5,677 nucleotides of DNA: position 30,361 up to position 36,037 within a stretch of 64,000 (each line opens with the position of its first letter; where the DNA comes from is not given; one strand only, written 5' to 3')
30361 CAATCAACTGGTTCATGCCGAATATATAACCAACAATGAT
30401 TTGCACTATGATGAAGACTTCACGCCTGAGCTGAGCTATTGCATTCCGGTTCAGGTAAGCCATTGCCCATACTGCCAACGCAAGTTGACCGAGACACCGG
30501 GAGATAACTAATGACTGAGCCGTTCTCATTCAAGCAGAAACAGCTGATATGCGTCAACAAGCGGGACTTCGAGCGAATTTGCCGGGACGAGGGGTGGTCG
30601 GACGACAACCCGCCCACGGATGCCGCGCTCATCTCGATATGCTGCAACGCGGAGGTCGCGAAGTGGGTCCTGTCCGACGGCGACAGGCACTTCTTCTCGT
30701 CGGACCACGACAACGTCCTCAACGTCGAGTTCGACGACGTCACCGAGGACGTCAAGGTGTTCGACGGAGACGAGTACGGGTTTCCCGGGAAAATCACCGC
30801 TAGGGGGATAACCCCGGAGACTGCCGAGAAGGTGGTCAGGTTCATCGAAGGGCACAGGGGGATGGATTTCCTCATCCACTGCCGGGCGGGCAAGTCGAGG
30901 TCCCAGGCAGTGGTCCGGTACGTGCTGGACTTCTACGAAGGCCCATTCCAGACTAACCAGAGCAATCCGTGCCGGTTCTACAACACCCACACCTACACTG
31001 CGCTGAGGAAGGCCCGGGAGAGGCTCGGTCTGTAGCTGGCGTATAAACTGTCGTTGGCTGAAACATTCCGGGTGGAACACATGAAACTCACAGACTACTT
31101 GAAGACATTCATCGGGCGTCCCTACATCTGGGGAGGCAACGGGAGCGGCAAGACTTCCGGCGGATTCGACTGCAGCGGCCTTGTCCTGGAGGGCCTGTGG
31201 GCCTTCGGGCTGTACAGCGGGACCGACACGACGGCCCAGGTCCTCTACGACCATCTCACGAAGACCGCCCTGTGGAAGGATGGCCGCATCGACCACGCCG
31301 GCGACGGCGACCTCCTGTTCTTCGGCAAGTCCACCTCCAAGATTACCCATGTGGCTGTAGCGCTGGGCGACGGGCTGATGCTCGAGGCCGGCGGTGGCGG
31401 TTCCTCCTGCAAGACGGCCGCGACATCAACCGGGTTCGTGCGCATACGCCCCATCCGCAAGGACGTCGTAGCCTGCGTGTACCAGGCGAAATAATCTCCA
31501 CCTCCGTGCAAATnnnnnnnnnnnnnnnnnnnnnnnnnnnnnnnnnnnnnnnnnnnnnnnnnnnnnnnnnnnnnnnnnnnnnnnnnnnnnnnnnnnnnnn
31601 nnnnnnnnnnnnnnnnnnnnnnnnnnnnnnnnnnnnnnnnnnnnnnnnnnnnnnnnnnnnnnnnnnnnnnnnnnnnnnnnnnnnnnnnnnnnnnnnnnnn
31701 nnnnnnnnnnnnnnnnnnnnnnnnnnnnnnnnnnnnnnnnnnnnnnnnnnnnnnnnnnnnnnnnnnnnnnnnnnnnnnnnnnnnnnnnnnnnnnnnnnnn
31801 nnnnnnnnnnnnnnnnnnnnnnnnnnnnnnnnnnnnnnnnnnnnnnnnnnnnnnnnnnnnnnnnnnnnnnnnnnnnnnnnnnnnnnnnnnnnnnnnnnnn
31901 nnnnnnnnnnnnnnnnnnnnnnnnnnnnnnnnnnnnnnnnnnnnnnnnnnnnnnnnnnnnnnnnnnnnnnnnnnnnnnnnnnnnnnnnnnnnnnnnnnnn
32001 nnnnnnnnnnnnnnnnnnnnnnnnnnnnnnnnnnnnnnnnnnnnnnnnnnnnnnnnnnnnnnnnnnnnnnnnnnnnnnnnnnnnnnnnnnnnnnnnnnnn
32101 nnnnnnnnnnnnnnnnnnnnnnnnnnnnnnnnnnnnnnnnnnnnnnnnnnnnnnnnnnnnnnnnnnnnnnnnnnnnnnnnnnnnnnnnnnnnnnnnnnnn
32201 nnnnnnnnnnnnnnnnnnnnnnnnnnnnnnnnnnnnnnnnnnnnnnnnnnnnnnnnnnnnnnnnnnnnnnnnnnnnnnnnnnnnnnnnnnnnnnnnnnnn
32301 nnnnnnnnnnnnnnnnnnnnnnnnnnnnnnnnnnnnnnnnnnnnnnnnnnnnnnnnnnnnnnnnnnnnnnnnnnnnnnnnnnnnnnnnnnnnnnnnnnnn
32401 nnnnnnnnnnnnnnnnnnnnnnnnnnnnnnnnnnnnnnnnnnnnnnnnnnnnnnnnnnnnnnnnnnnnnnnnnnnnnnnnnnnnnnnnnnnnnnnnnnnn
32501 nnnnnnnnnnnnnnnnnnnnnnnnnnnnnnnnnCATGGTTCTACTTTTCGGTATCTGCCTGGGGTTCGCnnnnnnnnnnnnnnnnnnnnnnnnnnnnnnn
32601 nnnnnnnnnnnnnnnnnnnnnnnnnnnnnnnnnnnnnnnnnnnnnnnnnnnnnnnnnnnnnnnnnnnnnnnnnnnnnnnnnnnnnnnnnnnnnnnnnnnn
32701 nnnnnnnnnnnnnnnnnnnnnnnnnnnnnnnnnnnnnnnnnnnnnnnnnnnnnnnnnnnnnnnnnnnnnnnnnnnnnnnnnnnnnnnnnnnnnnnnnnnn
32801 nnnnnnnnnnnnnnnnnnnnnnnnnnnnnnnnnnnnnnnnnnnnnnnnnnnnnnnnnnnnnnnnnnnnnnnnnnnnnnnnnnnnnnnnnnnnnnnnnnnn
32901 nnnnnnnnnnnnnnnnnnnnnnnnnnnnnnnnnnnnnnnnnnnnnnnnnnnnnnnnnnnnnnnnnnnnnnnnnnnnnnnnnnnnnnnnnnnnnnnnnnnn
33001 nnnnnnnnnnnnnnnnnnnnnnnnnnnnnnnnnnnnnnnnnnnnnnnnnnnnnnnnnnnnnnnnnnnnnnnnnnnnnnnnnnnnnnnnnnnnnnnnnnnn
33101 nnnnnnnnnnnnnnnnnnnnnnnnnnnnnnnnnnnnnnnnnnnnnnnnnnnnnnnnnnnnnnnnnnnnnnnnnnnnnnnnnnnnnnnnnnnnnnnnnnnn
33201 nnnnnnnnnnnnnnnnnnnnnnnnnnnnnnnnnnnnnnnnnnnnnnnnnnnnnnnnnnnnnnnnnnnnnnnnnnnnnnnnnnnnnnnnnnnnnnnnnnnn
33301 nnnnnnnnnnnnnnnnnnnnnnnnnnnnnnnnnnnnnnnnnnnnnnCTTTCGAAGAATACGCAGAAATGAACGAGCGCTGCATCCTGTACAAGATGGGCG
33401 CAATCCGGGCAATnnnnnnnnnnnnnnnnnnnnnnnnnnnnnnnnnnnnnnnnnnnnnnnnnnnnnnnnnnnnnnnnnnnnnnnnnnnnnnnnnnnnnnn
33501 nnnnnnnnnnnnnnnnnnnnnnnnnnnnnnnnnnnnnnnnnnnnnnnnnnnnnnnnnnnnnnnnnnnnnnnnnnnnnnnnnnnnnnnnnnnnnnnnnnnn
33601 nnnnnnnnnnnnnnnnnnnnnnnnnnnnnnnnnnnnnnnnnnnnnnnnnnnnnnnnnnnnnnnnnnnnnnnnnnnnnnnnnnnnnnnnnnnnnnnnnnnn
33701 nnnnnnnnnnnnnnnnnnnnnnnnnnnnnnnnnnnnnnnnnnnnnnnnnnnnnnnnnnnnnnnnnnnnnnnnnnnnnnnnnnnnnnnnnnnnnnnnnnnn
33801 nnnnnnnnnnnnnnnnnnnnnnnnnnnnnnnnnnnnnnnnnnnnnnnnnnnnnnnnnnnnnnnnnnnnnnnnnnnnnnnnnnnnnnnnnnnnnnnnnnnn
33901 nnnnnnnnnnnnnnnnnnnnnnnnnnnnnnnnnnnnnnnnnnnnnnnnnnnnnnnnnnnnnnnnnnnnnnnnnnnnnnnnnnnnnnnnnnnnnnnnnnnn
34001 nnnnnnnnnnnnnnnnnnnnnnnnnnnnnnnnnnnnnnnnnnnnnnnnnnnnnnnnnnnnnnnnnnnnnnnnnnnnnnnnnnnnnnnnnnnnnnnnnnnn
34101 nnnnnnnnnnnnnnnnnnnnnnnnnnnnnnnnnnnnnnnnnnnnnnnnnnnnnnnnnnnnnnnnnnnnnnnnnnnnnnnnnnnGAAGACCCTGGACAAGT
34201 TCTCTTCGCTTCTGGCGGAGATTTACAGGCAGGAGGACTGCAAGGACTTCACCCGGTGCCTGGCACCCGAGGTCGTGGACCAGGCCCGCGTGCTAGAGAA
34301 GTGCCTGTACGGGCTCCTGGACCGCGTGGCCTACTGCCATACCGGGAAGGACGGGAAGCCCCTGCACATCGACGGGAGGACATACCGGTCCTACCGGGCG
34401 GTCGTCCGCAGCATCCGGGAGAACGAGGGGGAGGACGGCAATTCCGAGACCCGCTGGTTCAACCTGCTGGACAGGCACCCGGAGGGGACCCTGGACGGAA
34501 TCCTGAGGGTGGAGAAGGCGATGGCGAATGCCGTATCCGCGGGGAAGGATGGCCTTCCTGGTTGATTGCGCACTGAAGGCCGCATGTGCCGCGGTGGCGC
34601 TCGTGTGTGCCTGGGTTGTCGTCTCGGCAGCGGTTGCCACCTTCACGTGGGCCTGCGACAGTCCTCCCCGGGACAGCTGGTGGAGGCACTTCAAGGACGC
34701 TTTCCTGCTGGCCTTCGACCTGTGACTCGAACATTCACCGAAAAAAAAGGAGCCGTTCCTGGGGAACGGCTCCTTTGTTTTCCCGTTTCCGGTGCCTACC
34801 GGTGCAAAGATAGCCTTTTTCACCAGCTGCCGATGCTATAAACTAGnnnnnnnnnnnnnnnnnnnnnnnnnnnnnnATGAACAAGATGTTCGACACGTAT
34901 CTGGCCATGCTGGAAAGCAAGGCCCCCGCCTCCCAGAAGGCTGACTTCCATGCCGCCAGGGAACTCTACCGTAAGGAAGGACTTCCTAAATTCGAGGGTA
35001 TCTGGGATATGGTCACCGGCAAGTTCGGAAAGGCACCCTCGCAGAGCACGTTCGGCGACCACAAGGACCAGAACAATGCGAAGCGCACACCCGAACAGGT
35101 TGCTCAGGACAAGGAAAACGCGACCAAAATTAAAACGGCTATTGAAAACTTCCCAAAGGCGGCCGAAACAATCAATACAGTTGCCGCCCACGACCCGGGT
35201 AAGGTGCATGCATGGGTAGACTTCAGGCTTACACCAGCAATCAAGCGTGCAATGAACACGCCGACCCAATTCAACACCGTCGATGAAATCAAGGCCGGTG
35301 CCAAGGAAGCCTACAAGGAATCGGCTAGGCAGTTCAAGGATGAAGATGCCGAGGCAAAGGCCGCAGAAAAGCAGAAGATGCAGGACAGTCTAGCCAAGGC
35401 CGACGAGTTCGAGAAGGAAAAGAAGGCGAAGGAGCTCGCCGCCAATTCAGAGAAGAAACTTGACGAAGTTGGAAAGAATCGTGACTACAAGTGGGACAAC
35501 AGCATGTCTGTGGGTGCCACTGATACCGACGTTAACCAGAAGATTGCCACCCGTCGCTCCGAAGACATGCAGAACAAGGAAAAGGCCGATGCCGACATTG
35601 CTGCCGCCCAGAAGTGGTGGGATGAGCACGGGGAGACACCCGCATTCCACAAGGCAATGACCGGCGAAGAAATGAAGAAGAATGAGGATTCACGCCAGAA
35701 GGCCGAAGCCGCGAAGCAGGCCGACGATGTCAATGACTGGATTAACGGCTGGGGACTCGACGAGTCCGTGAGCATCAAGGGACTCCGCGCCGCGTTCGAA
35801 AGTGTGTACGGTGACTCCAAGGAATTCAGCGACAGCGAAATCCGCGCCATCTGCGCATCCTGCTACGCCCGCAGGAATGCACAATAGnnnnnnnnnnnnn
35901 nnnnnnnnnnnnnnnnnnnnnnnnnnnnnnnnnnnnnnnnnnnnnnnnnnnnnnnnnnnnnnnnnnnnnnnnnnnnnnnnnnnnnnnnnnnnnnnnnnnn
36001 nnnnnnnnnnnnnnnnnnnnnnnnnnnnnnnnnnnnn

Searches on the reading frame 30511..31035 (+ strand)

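Call 22: search_protein_families(library=pfam, proteins=[window:30511-31035:+], max_evalue=0.01)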
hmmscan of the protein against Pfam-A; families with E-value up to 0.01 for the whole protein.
window:30511-31035:+ (174 aa): 1 family
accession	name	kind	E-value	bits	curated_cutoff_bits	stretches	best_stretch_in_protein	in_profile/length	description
PF00782.25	DSPc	-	0.0056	16.9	33.5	1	107-135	61-91/133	Dual specificity phosphatase, catalytic domain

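Call 66: search_protein_families(library=phrogs, proteins=[window:30511-31035:+], max_evalue=0.001)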
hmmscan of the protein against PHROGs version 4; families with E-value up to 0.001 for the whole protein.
window:30511-31035:+ (174 aa): 1 family
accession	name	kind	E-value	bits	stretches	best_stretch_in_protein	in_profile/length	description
phrog_5614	-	unknown function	7.4e-16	59.4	1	36-169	22-137/161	-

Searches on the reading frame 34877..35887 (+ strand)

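Call 22: search_protein_families(library=pfam, proteins=[window:34877-35887:+], max_evalue=0.01)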
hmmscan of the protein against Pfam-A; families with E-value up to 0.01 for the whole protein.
window:34877-35887:+ (336 aa): 1 family
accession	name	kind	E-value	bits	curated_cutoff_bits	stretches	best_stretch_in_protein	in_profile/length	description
PF23875.1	DUF7229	-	0.0012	19.4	27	1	276-334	14-74/90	Domain of unknown function (DUF7229)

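Call 66: search_protein_families(library=phrogs, proteins=[window:34877-35887:+], max_evalue=0.001)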
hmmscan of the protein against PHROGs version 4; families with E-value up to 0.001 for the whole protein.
window:34877-35887:+ (336 aa): 0 families
